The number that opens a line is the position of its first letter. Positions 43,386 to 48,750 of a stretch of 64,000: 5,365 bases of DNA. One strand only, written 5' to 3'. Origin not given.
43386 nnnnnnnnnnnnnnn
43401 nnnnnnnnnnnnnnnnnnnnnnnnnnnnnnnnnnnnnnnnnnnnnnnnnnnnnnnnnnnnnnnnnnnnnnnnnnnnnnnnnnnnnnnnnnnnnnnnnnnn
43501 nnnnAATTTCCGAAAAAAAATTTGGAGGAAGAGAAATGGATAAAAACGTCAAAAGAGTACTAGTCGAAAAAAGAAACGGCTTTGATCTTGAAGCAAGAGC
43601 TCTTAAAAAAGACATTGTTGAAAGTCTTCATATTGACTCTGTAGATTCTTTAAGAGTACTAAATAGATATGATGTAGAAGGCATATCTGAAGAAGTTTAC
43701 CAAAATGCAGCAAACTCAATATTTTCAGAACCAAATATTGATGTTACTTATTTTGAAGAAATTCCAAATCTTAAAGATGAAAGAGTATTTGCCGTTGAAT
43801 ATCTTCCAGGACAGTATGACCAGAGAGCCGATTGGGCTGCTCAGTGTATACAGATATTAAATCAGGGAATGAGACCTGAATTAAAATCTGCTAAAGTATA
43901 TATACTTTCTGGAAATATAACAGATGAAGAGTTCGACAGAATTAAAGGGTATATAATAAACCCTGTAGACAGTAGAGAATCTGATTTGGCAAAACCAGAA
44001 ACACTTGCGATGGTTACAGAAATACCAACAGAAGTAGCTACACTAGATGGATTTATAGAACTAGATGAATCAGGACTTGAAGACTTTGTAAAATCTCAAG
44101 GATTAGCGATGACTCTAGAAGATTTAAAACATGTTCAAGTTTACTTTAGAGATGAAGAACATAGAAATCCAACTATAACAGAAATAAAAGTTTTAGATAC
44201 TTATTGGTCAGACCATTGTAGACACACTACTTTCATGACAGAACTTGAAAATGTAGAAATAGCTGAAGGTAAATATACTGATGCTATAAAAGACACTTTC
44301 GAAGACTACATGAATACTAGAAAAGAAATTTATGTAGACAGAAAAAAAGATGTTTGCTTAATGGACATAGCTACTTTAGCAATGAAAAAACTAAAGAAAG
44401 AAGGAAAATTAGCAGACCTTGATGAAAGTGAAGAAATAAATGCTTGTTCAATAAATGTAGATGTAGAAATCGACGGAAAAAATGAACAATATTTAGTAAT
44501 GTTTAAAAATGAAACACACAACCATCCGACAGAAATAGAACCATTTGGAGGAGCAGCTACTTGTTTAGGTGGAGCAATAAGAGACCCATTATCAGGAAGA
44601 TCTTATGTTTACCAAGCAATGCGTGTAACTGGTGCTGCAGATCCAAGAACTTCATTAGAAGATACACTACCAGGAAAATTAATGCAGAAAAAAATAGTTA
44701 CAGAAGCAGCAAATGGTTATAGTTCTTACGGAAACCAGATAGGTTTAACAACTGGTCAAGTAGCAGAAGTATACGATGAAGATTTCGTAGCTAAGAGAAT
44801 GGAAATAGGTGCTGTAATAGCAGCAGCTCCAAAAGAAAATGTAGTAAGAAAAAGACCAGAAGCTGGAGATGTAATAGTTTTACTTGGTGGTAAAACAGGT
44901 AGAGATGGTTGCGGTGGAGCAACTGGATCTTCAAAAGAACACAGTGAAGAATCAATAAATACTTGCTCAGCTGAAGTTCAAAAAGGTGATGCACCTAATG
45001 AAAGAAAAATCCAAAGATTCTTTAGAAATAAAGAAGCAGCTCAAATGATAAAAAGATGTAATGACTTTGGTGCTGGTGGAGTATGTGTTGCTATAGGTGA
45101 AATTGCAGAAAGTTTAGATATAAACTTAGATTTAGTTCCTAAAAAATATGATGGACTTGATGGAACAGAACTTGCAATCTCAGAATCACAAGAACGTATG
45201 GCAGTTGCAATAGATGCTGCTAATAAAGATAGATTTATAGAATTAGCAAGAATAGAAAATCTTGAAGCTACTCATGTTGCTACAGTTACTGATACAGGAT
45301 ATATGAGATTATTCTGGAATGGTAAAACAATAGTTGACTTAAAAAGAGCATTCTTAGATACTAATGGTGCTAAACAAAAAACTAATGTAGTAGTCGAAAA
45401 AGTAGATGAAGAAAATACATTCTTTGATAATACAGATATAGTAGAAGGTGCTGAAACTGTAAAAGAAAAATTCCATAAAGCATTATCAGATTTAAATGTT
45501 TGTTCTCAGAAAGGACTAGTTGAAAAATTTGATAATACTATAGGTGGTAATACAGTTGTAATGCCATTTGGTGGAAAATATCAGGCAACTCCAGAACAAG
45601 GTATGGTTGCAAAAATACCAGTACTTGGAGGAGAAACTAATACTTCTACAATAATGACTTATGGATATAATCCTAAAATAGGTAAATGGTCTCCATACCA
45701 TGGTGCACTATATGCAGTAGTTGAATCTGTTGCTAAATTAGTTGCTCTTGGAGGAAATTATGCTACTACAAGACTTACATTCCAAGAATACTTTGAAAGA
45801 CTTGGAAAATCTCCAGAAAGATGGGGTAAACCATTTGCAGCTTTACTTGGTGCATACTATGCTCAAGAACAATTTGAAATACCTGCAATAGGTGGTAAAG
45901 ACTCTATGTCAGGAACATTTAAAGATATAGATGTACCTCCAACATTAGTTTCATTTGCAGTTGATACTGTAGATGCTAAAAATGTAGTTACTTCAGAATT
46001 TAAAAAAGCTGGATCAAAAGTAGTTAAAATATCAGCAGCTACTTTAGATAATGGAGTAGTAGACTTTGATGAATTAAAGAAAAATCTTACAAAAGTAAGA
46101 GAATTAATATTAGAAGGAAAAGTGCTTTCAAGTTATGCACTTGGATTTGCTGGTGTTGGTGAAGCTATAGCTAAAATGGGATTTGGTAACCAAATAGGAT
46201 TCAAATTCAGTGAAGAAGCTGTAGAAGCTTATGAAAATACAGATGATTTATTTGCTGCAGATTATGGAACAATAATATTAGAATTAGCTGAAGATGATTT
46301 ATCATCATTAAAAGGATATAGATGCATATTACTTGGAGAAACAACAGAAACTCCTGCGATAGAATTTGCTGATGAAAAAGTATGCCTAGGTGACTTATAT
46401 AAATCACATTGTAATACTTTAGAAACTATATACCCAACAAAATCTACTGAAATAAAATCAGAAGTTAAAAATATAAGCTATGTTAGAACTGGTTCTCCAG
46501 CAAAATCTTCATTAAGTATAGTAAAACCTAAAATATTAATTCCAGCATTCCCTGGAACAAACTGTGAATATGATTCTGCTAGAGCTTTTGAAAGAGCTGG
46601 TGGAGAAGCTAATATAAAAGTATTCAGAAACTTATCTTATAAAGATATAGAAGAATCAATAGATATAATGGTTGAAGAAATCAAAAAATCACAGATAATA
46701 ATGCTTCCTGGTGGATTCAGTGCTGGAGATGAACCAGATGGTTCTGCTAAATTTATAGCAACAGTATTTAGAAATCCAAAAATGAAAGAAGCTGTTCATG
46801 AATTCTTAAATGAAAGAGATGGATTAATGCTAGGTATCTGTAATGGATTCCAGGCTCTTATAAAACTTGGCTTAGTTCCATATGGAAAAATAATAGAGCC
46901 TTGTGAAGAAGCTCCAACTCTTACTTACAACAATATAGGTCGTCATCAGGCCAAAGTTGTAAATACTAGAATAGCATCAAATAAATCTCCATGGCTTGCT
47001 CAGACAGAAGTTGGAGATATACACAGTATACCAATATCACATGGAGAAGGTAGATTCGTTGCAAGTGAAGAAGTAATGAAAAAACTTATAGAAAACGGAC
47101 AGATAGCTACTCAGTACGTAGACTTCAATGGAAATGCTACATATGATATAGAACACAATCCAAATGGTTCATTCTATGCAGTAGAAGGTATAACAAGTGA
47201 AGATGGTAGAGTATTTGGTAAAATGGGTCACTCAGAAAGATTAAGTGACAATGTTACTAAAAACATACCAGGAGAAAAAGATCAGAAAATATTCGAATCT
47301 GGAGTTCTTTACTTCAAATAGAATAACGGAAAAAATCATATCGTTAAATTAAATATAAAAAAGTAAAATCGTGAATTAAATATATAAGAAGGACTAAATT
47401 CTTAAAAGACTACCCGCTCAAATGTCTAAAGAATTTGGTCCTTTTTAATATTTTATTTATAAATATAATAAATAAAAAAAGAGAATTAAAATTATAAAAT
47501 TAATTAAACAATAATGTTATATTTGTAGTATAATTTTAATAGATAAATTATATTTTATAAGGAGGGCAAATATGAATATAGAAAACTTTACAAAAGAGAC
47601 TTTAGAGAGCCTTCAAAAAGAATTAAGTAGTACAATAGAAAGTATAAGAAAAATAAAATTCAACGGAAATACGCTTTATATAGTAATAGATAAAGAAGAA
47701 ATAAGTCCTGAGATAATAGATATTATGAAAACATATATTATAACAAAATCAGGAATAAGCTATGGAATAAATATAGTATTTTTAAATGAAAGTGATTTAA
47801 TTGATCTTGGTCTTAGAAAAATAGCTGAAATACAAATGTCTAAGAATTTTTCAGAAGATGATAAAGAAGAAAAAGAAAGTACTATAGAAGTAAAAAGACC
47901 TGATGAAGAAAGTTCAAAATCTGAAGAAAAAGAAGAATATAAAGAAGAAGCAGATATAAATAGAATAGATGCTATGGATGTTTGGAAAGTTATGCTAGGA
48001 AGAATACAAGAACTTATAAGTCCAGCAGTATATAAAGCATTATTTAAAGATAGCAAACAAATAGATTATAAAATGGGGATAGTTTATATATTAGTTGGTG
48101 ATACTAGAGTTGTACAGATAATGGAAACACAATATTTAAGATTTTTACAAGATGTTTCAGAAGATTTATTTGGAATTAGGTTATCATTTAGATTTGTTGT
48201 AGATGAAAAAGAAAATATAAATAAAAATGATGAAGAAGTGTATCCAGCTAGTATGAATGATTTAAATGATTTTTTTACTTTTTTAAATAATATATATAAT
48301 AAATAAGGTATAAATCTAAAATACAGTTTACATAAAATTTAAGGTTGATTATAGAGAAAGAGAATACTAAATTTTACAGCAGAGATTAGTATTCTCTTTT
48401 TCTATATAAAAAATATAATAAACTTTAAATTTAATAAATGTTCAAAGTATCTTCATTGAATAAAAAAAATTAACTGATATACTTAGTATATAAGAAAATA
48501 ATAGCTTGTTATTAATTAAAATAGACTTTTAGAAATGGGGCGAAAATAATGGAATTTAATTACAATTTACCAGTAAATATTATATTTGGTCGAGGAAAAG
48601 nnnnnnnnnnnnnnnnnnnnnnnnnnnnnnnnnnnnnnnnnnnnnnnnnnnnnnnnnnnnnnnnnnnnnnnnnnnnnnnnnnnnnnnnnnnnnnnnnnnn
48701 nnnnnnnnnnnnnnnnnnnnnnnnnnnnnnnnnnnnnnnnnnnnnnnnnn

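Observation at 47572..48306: Stand-alone protein with a DnaA domain I-like module and no AAA+ or DNA-binding domain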

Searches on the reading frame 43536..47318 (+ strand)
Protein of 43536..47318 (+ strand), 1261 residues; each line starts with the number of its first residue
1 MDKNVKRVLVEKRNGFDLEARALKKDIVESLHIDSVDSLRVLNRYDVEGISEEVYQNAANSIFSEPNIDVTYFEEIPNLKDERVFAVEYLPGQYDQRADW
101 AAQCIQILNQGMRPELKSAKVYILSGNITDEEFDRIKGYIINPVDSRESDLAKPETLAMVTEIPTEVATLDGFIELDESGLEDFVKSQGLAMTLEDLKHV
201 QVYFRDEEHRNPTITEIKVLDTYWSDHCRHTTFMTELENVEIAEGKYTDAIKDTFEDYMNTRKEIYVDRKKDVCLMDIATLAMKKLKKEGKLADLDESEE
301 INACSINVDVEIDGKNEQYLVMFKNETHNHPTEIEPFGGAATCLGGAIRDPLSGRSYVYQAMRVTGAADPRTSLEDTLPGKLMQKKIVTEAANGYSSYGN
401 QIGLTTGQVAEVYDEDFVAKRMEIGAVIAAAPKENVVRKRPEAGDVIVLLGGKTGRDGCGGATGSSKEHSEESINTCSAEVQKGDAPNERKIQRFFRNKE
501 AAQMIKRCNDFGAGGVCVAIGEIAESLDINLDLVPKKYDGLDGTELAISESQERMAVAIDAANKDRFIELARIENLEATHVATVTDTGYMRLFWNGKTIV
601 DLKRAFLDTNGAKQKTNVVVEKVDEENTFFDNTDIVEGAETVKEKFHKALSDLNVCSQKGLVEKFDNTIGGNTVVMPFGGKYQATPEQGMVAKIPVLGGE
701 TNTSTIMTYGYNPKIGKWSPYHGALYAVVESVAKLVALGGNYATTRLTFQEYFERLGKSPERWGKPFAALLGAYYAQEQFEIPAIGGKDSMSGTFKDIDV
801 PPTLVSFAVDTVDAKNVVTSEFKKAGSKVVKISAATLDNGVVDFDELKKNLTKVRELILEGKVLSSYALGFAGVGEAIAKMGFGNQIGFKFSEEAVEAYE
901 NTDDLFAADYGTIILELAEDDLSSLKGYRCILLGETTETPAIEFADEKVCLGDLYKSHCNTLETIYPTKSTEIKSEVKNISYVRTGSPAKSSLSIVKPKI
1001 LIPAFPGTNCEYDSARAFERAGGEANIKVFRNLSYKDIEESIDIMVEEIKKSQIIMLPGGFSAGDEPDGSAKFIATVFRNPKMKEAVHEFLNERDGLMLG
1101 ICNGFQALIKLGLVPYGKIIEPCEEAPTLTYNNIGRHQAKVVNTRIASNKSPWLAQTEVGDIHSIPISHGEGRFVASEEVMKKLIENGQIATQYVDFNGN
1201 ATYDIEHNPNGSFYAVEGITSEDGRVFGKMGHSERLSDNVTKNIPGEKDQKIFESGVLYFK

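Call 15: search_protein_families(library=pfam, proteins=[window:43536-47318:+], max_evalue=0.00001)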
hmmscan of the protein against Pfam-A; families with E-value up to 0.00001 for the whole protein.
window:43536-47318:+ (1261 aa): 3 families
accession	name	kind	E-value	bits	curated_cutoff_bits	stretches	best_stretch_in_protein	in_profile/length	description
PF13507.12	GATase_5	-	3.6e-88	295.4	27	1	997-1260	1-260/260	CobB/CobQ-like glutamine amidotransferase domain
PF02769.27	AIRS_C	-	5.6e-28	98.5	23.1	1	442-594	1-155/156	AIR synthase related protein, C-terminal domain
PF18072.6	FGAR-AT_linker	-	2.4e-10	41.2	26.6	1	182-230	2-49/50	Formylglycinamide ribonucleotide amidotransferase linker domain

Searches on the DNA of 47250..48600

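Call 68: search_rna_families(source=window, start=47250, end=48600, threshold=evalue, max_evalue=1)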
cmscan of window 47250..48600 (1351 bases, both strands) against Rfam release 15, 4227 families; matches with E-value up to 1: 5.
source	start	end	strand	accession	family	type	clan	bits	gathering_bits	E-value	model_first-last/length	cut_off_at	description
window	48354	48402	+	RF03623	mir-1252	Gene; miRNA;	-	28.7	70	0.023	1-65/65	no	mir-1252 microRNA precursor family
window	48353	48403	-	RF03623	mir-1252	Gene; miRNA;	-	23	70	0.51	1-65/65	no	mir-1252 microRNA precursor family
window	48350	48406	+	RF01896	mir-142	Gene; miRNA;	-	21.8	57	0.17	16-69/85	no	mir-142 microRNA precursor family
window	47561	47615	+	RF00267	snoR64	Gene; snRNA; snoRNA; CD-box;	-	21.4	45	0.59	1-94/94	no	Small nucleolar RNA R64/Z200 family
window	48350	48406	-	RF00752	mir-14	Gene; miRNA;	-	21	53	0.17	1-63/63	no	mir-14 microRNA precursor family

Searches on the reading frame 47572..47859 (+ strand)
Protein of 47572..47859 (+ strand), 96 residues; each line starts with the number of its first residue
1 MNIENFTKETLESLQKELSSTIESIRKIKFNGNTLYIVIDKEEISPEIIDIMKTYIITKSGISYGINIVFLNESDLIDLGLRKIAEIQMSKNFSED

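Call 39: search_solved_structures(query=A3, max_evalue=10, show_alignments=2)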
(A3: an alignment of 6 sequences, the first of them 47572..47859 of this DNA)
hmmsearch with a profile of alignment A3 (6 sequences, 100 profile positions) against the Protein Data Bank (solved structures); distinct sequences matched with E-value up to 10: 10.
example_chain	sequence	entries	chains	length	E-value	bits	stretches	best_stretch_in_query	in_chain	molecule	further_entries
8fej_A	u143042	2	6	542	0.32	14.7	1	9-72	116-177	Fusion Protein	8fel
9nz2_A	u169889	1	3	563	0.33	14.6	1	9-72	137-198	Fusion glycoprotein F0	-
9nz0_A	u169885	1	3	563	0.33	14.6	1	9-72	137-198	Fusion glycoprotein F0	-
8u1r_A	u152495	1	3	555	0.35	14.6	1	9-72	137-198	Fusion glycoprotein F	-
8fmy_A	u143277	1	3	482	0.45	14.2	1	9-72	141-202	Fusion glycoprotein F0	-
7wbn_A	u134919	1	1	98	4.3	11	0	9-32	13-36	RevCC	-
8fmx_A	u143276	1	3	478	4.7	10.9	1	9-72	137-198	Fusion glycoprotein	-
7pq6_AAA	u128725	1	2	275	4.7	10.9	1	6-88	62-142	CRISPR-associated protein, APE2256 family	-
7pq2_AAA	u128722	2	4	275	5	10.8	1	6-88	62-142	CRISPR-associated protein, APE2256 family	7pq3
7pqa_AAA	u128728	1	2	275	9.1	10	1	6-88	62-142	CRISPR-associated protein, APE2256 family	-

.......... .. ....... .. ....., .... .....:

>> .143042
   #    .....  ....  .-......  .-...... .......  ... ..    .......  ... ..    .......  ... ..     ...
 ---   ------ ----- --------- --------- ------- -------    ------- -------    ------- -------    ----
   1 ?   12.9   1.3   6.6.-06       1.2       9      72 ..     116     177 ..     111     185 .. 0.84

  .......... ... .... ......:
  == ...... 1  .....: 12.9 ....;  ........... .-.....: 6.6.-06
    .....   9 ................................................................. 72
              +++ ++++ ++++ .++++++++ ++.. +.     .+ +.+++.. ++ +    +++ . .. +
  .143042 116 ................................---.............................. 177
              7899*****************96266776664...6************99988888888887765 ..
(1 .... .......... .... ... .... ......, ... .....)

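Call 44: predict_structure(alignment_id=A3)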
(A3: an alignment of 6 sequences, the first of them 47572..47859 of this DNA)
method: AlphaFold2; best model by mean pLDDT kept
length: 96 residues; sequences in the alignment: 6
mean_pLDDT: 87.6   pTM: 0.70
mean pLDDT of the five models: 87.6, 87.5, 87.2, 86.7, 85.6
residues with pLDDT >= 90: 55; 70-90: 34; 50-70: 6; < 50: 1
segments of 3 or more residues with pLDDT < 50: none
pLDDT, mean of each block of 10 residues (from residue 1): 93 96 95 92 90 91 81 85 82 60
secondary structure, 60 per line:
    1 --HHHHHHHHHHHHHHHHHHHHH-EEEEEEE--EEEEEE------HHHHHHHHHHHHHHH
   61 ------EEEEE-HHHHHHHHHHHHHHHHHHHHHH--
elements in order: H3-23 E25-31 E34-39 H46-60 E67-71 H73-94

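Call 48: fold_search(model_id=the predicted structure, library=pdb)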
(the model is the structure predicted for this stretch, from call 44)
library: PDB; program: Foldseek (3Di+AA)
matches with E <= 10: 746; with E <= 0.001: 0
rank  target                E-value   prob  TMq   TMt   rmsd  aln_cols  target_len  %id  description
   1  3w5x                  4.7e-02  0.75  0.33  0.38  10.0        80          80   15  MamM-CTD (released 2014-04-16)
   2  6h84                  4.7e-02  0.75  0.33  0.37  10.5        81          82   15  MamM CTD D249H - Cadmium form (released 2019-08-14)
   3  5hsp_A                5.1e-02  0.72  0.33  0.38  10.6        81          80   16  MamM CTD M250L (released 2016-11-30)
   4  6h85                  5.4e-02  0.75  0.33  0.38  10.4        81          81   15  MamM CTD H264E-E289H - Cadmium form (released 2019-08-14)
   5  6gp6_B                6.2e-02  0.82  0.36  0.37   9.4        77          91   14  MamM CTD - Copper form (released 2019-06-19)
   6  6h89                  6.2e-02  0.69  0.33  0.38   9.4        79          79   15  MamM CTD D249N - Copper form (released 2019-08-14)
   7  6h8a                  6.7e-02  0.69  0.33  0.38   9.9        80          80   15  MamM CTD D249N - Cadmium form (released 2019-08-14)
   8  6h83                  6.7e-02  0.66  0.33  0.38  10.0        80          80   15  MamM CTD D249H - Copper form (released 2019-08-14)
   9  6h81                  7.2e-02  0.66  0.33  0.38   9.4        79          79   15  MamM CTD E289H - Nickel form (released 2019-08-14)
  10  3w5z                  7.2e-02  0.66  0.33  0.38  10.0        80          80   15  MamM-CTD D249A (released 2014-04-16)
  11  3w66                  7.2e-02  0.35  0.24  0.27  11.2        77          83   16  MamM-CTD D249A and H285A (released 2014-04-16)
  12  5yww                  7.7e-02  0.93  0.39  0.09   5.0        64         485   19  Archael RuvB-like Holiday junction helicase (released 2018-06-13)
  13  6g55_A                7.7e-02  0.66  0.33  0.38  10.0        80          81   15  MamM CTD C267S (released 2018-10-31)
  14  6g5e                  7.7e-02  0.66  0.33  0.37  10.8        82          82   15  MamM CTD H264A-E289A-C267S (released 2018-10-31)
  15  3w63                  8.2e-02  0.44  0.29  0.33   9.9        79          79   16  MamM-CTD 215-293 (released 2014-04-16)
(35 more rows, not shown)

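Call 64: fold_search(model_id=the predicted structure, library=viral)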
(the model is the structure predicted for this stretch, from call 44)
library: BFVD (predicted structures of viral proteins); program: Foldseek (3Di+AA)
matches with E <= 10: 780; with E <= 0.001: 0
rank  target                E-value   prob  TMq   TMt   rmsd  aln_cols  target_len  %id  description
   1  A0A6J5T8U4            3.6e-02  0.98  0.47  0.10   4.1        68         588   13  Uncharacterized protein [uncultured Caudovirales phage]
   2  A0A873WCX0            4.2e-02  0.97  0.42  0.47   6.7        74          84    8  (no name in the UniProt tables at hand)
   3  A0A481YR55            5.9e-02  0.98  0.38  0.19   8.9        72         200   19  Uncharacterized protein [Pithovirus LCDPAC02]
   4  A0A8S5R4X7            6.3e-02  0.87  0.39  0.12  11.4        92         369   15  Double zinc ribbon protein [Siphoviridae sp. ctcMb1]
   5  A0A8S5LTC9            8.3e-02  0.89  0.41  0.15  11.4        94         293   13  Double zinc ribbon protein [Siphoviridae sp. ctOIB27]
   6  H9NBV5                8.3e-02  0.54  0.29  0.24  11.1        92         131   13  (no name in the UniProt tables at hand)
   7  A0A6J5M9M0            8.9e-02  0.57  0.32  0.10   8.3        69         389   17  XkdT Uncharacterized homolog of phage Mu protein gp47 [uncultured Caudovirales phage]
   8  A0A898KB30            1.1e-01  0.90  0.40  0.25   9.1        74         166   15  (no name in the UniProt tables at hand)
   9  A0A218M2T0            1.2e-01  0.84  0.38  0.08   4.5        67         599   19  Baseplate wedge subunit [Acidovorax phage ACP17]
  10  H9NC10                1.4e-01  0.51  0.30  0.16   6.6        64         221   17  (no name in the UniProt tables at hand)
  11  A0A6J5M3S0            1.5e-01  0.30  0.32  0.24  12.5       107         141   16  Uncharacterized protein [uncultured Caudovirales phage]
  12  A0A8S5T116            1.6e-01  0.47  0.31  0.08   5.9        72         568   21  Uncharacterized protein [Myoviridae sp. ctWb16]
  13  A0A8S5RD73            1.6e-01  0.35  0.28  0.34   6.3        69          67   12  Uncharacterized protein [virus sp. ctPYc18]
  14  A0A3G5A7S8            1.9e-01  0.84  0.33  0.58   2.8        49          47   12  Uncharacterized protein (Fragment) [Harvfovirus sp.]
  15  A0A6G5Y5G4            1.9e-01  0.75  0.37  0.52   6.7        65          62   11  (no name in the UniProt tables at hand)
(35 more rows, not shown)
